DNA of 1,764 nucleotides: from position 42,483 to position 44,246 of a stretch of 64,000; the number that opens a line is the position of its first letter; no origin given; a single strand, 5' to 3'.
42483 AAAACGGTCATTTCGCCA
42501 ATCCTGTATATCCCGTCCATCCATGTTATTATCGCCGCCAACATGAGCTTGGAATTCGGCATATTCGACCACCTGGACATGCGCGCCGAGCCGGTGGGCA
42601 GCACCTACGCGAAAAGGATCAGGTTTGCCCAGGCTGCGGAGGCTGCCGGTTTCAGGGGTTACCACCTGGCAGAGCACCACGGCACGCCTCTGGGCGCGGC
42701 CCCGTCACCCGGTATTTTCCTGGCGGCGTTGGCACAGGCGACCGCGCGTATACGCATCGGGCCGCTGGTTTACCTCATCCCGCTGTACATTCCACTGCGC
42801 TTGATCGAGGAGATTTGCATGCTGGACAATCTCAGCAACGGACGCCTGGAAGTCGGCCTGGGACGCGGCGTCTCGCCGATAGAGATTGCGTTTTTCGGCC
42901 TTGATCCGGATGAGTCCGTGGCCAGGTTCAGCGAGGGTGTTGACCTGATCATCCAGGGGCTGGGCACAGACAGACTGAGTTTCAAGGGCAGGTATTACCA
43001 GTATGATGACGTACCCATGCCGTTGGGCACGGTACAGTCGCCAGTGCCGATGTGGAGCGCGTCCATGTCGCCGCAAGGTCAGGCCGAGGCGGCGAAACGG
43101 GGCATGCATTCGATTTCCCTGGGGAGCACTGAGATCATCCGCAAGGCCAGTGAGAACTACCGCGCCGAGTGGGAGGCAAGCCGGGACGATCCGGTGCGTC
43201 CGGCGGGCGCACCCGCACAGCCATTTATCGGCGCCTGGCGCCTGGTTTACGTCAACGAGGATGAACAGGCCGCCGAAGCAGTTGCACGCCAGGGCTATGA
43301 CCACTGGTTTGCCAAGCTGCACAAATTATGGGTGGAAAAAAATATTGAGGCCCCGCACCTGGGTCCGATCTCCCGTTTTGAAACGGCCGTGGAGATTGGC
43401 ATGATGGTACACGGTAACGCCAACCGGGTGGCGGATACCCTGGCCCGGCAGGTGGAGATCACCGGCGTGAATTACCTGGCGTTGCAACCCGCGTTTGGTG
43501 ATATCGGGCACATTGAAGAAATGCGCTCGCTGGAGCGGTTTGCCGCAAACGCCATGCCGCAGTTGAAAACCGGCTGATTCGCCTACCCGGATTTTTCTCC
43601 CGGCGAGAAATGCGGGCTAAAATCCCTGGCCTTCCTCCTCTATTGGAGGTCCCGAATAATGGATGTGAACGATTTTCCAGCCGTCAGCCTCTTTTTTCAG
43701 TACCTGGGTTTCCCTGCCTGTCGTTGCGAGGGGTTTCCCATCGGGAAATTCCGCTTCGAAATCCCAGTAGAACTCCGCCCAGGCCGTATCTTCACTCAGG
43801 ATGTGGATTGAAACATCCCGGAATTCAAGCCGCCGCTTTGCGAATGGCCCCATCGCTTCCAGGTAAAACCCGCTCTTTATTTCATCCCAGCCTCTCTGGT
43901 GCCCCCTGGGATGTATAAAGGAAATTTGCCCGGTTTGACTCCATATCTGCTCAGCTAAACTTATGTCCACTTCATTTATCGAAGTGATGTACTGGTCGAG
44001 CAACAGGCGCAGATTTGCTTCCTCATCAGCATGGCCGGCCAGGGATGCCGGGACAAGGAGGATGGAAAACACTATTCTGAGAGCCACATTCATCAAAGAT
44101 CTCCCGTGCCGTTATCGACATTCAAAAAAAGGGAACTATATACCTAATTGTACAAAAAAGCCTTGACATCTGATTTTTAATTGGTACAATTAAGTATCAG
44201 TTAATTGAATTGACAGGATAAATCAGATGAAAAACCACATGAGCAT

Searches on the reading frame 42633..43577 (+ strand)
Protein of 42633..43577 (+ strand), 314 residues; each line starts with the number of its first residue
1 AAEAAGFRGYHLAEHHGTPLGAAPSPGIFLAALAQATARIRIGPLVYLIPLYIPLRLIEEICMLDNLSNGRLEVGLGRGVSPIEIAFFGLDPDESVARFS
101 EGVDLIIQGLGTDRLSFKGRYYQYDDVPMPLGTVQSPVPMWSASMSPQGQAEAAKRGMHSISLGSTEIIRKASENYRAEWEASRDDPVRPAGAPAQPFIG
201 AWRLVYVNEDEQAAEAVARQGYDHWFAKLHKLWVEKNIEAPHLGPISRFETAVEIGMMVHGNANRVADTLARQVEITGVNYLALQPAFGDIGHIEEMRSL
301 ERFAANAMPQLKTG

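Call 79: search_protein_families(library=pfam, proteins=[window:42633-43577:+], max_evalue=0.001)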
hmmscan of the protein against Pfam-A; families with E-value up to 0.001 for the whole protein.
window:42633-43577:+ (314 aa): 1 family
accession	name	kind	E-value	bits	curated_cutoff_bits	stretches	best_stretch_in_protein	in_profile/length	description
PF00296.26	Bac_luciferase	-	2.2e-44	152.6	27.9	1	1-272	31-306/314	Luciferase-like monooxygenase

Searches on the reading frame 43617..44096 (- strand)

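Call 4: search_protein_families(library=pfam, proteins=[window:43617-44096:-], max_evalue=0.01)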
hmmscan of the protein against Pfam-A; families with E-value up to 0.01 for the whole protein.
window:43617-44096:- (159 aa): 5 families
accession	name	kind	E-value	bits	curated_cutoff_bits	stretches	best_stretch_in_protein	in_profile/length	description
PF13474.12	SnoaL_3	-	5.8e-14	52.9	22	1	32-152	4-120/121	SnoaL-like domain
PF14534.12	DUF4440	-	5.3e-13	49.8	25.2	1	31-142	3-107/107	Domain of unknown function (DUF4440)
PF08332.16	CaMKII_AD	-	6.4e-07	30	22.1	1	26-150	2-127/128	Calcium/calmodulin dependent protein kinase II association domain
PF13577.12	SnoaL_4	-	0.0018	18.7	24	1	24-145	4-125/126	SnoaL-like domain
PF11533.15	AtzH-like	-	0.0043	17.2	27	1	28-148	11-121/126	AtzH-like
